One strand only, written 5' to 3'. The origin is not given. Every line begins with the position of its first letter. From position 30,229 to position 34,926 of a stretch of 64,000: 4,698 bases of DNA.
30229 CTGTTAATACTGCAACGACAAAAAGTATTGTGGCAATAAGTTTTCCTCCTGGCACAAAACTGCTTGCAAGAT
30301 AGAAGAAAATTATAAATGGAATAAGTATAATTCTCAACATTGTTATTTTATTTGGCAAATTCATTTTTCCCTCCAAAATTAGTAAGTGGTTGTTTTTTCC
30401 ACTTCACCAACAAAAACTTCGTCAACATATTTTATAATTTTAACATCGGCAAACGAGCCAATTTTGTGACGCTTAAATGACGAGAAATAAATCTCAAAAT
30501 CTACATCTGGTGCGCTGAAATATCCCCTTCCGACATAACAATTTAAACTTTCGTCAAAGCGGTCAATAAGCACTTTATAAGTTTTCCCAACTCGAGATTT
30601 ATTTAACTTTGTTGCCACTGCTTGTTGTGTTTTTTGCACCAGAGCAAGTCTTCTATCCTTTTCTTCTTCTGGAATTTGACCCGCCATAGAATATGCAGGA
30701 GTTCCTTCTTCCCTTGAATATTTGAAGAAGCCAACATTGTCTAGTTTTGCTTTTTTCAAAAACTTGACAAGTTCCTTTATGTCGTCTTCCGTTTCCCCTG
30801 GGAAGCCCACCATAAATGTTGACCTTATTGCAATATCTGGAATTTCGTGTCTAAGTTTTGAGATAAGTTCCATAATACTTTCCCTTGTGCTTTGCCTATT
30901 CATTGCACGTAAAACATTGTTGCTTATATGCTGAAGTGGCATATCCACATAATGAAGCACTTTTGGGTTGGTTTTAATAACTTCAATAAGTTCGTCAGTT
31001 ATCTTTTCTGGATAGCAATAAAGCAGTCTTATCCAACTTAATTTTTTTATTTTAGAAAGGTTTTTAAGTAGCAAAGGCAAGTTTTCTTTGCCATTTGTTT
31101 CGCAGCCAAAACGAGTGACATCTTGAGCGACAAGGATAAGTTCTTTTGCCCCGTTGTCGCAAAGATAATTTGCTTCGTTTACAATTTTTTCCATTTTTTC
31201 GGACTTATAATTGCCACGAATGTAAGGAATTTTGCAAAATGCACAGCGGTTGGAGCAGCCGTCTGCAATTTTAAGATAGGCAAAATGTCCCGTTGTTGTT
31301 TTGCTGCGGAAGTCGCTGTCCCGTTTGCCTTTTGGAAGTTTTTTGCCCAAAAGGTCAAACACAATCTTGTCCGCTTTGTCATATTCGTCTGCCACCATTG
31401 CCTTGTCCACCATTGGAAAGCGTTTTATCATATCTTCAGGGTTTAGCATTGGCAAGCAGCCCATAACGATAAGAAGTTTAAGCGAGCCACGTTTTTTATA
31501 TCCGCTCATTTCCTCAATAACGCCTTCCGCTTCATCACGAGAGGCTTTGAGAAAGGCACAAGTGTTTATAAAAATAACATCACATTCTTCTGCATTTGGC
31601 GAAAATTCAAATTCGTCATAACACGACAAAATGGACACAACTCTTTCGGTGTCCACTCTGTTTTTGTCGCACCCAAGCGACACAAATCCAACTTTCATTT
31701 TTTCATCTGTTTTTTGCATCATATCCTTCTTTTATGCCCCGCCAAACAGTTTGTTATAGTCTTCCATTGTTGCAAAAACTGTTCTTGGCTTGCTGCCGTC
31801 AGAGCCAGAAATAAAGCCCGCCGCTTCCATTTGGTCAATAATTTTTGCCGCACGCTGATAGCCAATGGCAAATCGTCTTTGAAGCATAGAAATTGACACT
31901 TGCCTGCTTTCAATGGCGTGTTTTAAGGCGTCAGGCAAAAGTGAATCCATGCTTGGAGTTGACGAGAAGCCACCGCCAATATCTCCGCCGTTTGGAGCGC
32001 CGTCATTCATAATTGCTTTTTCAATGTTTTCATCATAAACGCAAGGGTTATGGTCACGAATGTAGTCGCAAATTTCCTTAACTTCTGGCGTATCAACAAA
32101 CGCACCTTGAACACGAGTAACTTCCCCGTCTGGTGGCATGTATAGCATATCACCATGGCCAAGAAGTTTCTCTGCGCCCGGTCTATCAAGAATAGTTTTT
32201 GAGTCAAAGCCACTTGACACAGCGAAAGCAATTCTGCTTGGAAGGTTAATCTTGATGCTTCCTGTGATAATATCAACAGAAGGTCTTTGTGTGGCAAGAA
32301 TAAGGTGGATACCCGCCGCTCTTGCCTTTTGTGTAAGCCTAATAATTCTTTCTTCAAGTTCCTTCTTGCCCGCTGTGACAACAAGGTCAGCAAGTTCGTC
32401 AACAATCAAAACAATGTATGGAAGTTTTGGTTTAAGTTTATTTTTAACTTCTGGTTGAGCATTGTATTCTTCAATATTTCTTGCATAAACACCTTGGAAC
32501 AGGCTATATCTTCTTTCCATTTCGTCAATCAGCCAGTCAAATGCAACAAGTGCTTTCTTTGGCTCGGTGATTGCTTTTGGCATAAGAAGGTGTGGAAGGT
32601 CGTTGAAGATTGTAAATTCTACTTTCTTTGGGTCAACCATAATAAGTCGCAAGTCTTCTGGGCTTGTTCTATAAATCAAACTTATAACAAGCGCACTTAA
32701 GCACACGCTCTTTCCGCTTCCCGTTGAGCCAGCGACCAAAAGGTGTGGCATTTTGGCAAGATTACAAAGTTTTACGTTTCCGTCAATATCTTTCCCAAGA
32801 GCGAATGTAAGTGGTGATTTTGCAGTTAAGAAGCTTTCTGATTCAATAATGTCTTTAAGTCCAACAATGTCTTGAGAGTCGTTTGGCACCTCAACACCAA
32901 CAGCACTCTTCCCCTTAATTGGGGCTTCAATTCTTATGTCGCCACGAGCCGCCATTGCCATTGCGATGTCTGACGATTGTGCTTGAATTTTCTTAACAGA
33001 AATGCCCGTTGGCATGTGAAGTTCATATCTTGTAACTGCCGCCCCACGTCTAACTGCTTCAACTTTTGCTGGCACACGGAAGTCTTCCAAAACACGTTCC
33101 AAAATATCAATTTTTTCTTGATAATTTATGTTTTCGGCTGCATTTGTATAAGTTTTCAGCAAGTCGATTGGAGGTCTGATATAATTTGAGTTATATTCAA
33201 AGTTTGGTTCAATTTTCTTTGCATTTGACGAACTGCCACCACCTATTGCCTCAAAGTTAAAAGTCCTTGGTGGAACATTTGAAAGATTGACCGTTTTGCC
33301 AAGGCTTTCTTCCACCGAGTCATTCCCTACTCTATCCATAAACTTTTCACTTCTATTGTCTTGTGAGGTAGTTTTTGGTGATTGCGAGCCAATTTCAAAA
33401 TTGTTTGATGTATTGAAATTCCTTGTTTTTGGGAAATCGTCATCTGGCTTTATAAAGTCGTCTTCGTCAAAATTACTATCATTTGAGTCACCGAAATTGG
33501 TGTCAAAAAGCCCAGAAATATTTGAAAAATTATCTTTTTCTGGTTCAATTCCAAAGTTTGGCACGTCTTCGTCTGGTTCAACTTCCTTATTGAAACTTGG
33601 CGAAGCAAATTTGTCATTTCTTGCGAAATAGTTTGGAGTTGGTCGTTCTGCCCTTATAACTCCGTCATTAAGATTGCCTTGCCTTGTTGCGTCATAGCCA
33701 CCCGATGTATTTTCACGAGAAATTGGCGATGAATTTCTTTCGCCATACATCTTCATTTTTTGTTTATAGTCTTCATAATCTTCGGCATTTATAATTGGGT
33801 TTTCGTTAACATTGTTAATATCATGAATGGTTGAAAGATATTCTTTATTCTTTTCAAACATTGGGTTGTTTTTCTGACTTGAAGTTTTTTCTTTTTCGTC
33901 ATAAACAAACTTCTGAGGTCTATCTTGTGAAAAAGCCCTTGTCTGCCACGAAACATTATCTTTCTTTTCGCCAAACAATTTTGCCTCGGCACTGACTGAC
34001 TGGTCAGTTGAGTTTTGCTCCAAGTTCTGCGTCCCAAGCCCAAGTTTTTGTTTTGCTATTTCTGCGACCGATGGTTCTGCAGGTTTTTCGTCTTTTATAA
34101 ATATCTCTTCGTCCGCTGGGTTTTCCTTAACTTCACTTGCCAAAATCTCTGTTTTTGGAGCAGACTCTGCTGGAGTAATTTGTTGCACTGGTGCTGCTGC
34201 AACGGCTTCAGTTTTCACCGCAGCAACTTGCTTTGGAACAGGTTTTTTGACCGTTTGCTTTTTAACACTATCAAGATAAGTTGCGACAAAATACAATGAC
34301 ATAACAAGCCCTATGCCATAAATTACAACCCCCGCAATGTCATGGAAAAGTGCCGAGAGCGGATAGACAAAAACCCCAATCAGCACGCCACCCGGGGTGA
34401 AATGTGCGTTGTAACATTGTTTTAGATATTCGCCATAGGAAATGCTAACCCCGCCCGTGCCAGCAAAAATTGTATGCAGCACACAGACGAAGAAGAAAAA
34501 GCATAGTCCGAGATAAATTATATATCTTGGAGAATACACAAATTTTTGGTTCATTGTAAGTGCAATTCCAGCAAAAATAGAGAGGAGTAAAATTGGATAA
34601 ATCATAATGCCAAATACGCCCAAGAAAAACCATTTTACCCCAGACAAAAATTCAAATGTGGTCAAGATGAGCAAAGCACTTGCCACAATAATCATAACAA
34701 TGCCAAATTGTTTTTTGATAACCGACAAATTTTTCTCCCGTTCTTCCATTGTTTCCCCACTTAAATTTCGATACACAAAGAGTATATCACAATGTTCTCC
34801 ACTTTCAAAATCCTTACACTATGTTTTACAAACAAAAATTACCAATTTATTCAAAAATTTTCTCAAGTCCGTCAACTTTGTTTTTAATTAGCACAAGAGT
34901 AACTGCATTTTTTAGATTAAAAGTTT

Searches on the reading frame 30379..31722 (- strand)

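Call 26: search_protein_families(library=pfam, proteins=[window:30379-31722:-], max_evalue=0.00001)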
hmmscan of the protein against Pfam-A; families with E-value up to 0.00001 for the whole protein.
window:30379-31722:- (447 aa): 3 families
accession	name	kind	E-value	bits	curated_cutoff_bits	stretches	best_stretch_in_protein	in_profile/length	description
PF04055.27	Radical_SAM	-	7.2e-25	88.5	29.5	1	152-322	3-166/166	Radical SAM superfamily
PF00919.26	UPF0004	-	5.4e-18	65.3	27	1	10-106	1-94/98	Uncharacterized protein family UPF0004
PF18693.7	TRAM_2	-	5.8e-14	52.5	27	1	378-440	1-61/63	TRAM domain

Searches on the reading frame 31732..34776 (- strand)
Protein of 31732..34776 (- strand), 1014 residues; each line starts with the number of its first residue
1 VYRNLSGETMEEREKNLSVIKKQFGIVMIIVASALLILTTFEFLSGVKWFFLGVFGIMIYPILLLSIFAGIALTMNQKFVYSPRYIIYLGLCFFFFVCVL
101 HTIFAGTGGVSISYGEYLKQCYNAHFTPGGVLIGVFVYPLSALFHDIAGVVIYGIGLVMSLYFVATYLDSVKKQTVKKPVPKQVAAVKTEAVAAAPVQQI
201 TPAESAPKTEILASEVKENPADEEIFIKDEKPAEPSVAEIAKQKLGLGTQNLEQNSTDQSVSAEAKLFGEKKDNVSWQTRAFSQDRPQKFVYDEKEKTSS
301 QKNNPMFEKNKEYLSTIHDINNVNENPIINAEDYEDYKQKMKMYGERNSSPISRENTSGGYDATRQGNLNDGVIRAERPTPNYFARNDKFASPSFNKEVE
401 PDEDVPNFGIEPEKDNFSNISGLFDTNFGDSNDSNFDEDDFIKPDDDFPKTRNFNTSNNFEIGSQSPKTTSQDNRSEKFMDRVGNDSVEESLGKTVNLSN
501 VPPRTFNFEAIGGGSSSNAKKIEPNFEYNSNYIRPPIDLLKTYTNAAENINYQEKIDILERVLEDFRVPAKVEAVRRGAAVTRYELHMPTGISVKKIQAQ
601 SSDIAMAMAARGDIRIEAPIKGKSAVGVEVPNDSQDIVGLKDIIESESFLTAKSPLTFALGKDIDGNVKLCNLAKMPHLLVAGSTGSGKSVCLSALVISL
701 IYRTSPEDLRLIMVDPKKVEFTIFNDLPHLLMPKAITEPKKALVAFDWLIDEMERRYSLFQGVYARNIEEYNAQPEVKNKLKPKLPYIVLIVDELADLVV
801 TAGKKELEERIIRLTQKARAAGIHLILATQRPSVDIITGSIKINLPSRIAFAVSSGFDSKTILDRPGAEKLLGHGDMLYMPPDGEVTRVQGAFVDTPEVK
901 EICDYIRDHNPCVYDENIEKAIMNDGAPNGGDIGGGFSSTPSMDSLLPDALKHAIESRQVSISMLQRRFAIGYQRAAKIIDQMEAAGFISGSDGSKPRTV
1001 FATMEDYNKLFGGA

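Call 26: search_protein_families(library=pfam, proteins=[window:31732-34776:-], max_evalue=0.00001)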
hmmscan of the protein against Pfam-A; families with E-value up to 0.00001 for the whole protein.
window:31732-34776:- (1014 aa): 3 families
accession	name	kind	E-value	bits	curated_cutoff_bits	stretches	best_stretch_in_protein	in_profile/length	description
PF01580.24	FtsK_SpoIIIE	-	2.9e-61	207.2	24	1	640-834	2-221/221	FtsK/SpoIIIE family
PF09397.16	FtsK_gamma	-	2.8e-24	85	30.6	1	943-1002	3-62/63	Ftsk gamma domain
PF17854.6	FtsK_alpha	-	5e-23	81.7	22.9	1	535-632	2-101/101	FtsK alpha domain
